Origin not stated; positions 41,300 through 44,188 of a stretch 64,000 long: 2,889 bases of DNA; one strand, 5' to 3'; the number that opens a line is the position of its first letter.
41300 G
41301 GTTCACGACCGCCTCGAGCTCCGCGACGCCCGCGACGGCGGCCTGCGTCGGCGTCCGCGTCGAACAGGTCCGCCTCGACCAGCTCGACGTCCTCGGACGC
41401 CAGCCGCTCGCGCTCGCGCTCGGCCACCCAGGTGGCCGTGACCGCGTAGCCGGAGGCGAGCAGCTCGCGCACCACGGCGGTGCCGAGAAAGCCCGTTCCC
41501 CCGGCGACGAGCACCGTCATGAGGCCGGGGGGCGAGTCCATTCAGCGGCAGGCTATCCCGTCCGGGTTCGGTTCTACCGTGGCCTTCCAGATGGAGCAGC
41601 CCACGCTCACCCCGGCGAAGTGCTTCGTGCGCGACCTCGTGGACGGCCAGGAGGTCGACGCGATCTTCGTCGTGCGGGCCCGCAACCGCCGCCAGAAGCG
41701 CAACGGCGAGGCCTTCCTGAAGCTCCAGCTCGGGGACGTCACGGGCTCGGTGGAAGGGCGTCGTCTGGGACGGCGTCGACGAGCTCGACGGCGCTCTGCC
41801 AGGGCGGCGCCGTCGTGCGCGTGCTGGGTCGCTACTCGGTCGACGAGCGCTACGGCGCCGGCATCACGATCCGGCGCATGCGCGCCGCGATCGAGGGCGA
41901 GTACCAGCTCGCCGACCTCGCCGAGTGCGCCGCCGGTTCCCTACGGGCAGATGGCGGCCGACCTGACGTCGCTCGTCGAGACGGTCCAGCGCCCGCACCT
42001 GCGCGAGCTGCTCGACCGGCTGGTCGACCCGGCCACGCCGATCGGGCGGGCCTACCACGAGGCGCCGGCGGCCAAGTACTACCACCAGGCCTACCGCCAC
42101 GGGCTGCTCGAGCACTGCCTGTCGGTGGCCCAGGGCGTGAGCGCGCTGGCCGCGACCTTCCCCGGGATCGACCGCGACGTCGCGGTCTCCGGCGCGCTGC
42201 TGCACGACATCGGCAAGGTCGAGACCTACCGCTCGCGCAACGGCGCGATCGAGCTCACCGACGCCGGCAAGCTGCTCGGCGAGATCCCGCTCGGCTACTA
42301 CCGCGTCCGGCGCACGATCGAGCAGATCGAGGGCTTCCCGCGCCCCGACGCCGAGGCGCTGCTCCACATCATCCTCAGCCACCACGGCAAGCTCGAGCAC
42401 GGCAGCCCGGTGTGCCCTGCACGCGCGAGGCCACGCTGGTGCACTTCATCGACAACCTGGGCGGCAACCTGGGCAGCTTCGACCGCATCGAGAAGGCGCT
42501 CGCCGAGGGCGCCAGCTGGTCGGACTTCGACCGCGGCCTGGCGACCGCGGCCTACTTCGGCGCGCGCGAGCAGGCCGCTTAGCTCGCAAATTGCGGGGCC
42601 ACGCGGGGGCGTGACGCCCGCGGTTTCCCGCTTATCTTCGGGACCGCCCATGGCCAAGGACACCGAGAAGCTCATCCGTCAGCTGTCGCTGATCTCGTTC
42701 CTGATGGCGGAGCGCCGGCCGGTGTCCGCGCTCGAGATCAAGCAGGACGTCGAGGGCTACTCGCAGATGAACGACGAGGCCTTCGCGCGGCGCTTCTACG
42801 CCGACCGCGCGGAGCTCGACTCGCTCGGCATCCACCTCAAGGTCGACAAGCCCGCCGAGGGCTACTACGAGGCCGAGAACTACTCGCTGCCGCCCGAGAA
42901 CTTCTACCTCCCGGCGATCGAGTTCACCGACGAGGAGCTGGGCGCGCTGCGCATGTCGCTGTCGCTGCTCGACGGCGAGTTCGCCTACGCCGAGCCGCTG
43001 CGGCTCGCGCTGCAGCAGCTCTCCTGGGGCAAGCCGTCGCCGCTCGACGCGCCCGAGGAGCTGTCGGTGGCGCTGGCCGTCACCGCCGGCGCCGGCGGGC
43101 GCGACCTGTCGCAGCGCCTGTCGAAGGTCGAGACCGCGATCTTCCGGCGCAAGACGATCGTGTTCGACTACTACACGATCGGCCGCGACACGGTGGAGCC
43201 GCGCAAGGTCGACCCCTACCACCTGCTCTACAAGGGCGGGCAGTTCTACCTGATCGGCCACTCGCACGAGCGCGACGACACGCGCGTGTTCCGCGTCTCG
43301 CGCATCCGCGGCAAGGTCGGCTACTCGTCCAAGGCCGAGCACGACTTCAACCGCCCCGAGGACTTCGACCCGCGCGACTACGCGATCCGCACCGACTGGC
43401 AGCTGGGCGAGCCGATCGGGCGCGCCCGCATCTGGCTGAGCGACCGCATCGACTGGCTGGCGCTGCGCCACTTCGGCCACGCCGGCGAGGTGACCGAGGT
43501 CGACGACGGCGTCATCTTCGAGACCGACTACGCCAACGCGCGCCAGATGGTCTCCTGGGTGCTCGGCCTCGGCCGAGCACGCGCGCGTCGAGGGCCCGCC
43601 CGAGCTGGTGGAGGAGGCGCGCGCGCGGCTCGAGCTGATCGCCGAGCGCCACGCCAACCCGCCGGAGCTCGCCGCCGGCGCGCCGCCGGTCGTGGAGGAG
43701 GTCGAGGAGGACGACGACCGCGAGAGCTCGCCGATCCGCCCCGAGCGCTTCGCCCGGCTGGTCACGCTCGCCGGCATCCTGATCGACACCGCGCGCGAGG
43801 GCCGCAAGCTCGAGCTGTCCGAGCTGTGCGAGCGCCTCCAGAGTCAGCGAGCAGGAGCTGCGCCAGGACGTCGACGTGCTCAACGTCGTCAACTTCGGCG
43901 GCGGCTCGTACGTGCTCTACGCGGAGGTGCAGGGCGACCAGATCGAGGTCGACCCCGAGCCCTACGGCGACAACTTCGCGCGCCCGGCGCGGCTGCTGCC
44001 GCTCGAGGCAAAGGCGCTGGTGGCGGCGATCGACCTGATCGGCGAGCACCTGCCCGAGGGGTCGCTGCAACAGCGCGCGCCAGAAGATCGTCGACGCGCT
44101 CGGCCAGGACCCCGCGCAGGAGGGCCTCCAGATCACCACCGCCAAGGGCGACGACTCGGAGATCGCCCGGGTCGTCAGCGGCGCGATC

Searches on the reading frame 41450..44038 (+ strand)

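Call 28: search_protein_families(library=pfam, proteins=[window:41450-44038:+], max_evalue=0.001)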
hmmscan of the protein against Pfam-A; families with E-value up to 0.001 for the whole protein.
window:41450-44038:+ (862 aa): 3 families
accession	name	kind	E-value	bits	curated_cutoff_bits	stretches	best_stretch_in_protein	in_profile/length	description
PF13280.12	WYL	-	8.4e-20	71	21.8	1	557-620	3-66/70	WYL domain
PF01966.28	HD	-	1.5e-10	41.8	22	1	220-316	2-90/116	HD domain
PF25583.1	WCX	-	0.00082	20.1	23.9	0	658-709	4-54/76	WCX domain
